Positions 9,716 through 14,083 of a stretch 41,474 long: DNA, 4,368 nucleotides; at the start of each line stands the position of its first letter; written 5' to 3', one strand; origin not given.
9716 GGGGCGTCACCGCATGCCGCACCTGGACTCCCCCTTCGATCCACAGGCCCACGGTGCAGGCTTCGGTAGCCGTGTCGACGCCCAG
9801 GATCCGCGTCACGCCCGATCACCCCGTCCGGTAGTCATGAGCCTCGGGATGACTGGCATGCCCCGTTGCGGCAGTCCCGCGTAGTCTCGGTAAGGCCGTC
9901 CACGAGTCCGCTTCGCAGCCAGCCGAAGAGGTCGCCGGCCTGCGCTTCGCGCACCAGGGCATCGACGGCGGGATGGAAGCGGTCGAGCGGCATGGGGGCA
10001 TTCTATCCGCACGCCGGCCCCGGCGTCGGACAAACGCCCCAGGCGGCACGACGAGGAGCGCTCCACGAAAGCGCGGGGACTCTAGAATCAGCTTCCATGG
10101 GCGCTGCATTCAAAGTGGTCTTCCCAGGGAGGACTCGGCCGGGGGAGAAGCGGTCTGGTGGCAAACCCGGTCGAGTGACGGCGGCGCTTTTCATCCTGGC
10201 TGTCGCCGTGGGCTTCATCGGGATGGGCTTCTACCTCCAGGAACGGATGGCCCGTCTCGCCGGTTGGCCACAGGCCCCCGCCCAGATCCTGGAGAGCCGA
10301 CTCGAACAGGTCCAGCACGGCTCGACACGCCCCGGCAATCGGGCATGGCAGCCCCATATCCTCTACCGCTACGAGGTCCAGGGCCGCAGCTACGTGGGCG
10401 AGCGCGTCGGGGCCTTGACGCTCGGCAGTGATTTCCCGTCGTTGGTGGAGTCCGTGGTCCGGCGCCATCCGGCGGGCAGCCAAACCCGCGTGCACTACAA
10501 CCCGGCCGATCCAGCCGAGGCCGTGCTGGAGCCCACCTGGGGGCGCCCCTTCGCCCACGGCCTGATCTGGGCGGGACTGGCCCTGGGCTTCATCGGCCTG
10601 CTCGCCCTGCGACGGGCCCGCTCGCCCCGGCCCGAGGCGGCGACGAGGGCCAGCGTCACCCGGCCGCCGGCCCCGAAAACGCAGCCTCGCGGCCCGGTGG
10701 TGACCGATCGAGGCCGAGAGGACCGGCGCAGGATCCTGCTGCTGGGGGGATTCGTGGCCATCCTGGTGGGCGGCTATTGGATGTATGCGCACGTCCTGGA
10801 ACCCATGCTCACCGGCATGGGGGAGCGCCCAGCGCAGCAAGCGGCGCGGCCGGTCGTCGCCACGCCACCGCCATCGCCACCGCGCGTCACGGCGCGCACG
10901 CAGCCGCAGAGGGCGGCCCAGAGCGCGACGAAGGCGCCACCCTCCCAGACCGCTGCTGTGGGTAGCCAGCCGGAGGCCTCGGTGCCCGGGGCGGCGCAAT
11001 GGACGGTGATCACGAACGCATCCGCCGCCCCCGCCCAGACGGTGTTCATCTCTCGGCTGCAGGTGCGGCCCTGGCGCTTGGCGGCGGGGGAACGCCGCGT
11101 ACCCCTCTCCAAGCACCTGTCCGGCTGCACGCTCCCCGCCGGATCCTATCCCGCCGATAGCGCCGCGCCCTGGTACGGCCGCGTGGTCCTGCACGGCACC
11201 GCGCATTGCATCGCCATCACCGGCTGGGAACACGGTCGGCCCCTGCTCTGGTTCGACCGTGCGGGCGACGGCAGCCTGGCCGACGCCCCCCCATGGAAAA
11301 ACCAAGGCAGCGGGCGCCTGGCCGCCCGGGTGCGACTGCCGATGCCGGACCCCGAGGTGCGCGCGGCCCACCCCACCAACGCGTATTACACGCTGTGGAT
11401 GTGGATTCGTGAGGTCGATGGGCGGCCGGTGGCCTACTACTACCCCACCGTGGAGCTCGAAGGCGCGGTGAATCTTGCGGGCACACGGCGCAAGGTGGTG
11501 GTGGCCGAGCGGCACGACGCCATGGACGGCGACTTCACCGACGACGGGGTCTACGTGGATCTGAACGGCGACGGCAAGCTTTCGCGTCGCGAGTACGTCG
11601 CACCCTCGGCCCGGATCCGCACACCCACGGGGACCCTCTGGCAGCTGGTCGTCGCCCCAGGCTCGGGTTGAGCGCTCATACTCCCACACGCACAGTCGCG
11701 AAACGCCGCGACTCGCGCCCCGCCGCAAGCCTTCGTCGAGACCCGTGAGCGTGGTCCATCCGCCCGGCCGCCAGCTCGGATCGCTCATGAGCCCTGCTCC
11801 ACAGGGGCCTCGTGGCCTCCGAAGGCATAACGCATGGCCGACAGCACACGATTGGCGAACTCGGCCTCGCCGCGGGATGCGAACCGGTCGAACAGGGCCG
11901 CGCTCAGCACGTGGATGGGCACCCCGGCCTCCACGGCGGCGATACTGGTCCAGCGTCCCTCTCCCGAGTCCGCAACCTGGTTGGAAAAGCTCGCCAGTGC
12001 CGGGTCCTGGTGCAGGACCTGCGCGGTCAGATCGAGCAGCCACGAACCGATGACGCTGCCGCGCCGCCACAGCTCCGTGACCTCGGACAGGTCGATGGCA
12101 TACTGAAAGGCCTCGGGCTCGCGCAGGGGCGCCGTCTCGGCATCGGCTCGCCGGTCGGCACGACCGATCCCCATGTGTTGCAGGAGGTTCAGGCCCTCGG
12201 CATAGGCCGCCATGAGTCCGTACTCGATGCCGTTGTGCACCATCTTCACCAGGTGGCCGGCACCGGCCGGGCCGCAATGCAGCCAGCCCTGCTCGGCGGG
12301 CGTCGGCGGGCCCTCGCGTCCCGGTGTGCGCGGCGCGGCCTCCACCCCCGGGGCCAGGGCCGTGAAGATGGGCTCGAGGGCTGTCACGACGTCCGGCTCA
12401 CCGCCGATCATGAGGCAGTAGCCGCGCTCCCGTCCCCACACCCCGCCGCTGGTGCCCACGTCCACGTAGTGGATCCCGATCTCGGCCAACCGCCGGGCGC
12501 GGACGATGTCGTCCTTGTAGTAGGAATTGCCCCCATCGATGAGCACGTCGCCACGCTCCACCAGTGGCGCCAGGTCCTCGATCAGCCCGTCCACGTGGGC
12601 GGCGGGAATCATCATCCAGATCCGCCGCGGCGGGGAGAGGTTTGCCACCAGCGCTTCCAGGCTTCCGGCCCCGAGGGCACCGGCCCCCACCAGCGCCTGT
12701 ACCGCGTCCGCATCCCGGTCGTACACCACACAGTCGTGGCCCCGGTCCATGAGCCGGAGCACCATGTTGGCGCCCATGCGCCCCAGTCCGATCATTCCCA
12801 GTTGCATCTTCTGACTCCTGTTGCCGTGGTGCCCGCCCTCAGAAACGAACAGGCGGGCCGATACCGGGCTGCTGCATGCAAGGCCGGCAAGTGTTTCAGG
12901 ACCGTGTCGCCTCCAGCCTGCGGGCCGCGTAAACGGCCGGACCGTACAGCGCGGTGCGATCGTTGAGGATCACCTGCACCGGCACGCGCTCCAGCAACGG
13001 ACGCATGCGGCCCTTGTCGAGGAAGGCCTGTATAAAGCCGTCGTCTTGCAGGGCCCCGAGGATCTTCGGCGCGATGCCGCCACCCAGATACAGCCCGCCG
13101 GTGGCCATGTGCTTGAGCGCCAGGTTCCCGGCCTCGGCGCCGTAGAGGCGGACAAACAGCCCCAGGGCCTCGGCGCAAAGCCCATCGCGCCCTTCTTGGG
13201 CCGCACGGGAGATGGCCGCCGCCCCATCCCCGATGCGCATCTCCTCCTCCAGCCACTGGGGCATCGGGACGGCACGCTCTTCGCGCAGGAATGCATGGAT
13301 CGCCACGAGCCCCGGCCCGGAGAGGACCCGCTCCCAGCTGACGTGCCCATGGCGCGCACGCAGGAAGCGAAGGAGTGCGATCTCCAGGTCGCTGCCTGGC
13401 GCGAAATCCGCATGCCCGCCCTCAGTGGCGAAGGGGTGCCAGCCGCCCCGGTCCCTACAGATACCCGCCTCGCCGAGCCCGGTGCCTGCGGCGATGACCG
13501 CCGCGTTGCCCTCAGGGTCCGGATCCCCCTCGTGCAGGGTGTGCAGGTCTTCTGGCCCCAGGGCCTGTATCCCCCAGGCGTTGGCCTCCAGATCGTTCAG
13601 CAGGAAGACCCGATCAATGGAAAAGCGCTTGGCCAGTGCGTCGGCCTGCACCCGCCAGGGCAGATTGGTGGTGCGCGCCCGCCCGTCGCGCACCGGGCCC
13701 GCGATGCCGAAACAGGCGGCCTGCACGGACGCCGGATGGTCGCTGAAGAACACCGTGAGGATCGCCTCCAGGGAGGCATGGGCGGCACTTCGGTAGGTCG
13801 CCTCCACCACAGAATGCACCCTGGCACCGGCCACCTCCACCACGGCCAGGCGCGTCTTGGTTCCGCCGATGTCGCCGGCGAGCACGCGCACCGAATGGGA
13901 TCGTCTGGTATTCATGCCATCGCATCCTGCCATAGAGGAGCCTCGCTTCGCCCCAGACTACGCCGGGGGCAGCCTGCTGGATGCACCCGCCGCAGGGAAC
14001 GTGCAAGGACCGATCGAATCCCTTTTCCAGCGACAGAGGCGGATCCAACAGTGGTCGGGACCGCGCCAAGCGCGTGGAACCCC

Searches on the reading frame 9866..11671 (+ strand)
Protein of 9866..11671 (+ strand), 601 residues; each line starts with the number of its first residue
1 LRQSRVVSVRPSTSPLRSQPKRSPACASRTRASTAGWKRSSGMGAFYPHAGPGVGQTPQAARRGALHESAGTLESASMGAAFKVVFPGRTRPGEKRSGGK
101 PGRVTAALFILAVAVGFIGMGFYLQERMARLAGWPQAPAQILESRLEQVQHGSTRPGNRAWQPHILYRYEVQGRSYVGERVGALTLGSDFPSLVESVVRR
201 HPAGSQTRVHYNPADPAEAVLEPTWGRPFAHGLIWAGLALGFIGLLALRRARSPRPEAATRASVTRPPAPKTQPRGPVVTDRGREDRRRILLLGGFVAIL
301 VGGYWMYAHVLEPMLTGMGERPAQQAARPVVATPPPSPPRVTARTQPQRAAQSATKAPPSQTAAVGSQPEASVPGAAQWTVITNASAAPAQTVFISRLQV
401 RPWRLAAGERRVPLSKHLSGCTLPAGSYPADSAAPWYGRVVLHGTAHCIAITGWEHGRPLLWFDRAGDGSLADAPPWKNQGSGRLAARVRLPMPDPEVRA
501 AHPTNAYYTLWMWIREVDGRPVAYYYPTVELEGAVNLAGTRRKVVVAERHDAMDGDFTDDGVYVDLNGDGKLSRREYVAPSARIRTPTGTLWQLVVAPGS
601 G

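Call 20: search_protein_families(library=pfam, proteins=[window:9866-11671:+], max_evalue=0.001)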
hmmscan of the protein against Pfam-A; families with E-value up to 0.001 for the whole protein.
window:9866-11671:+ (601 aa): 1 family
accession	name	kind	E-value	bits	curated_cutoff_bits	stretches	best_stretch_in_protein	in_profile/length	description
PF12158.14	DUF3592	-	3.8e-17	63.2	25.3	1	137-225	1-83/84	Domain of unknown function (DUF3592)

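Call 67: search_protein_families(library=padloc, proteins=[window:9866-11671:+], max_evalue=0.001)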
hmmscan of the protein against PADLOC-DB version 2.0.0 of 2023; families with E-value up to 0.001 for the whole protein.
window:9866-11671:+ (601 aa): 0 families

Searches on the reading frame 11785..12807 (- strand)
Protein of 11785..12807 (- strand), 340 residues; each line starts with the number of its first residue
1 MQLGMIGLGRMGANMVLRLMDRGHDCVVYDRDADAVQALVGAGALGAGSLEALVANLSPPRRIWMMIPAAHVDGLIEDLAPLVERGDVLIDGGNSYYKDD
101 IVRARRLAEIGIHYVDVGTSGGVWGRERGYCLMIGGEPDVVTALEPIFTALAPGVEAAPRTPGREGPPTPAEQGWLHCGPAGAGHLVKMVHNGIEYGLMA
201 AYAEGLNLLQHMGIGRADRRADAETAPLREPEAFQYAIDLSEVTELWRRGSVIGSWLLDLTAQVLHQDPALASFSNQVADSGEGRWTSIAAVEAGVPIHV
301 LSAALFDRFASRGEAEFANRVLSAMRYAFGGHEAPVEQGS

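Call 20: search_protein_families(library=pfam, proteins=[window:11785-12807:-], max_evalue=0.001)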
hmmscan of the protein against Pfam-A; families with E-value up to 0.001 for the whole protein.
window:11785-12807:- (340 aa): 4 families
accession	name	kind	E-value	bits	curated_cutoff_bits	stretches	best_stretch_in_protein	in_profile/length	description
PF03446.21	NAD_binding_2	-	3.7e-38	131.5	21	1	3-153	2-154/161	NAD binding domain of 6-phosphogluconate dehydrogenase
PF00393.24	6PGD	-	3.8e-19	69.6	27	2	184-212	1-29/290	6-phosphogluconate dehydrogenase, C-terminal domain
PF03435.24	Sacchrp_dh_NADP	-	0.00058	20.6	25.1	0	5-118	3-99/129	Saccharopine dehydrogenase NADP binding domain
PF03807.23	F420_oxidored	-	0.00096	20.1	21.6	0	3-46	2-47/94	NADP oxidoreductase coenzyme F420-dependent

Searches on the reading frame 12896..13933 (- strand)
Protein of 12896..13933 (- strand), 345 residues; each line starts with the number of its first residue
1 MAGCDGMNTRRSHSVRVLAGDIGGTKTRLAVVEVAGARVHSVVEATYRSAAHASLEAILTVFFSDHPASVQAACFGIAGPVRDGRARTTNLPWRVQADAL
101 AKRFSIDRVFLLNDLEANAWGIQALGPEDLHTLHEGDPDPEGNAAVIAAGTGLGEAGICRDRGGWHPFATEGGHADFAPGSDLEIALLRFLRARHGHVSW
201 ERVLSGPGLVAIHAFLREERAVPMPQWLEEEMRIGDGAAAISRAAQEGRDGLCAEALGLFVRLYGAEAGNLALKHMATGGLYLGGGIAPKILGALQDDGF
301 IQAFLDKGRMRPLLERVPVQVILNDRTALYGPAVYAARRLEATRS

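Call 55: search_protein_families(library=pfam, proteins=[window:12896-13933:-], max_evalue=0.001)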
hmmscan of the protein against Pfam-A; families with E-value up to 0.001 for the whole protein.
window:12896-13933:- (345 aa): 2 families
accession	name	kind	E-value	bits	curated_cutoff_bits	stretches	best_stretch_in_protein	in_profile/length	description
PF02685.22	Glucokinase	-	5.9e-106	354.5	22.1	1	18-337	1-312/314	Glucokinase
PF00480.26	ROK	-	0.00096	19.2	22.9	0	21-178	5-161/294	ROK family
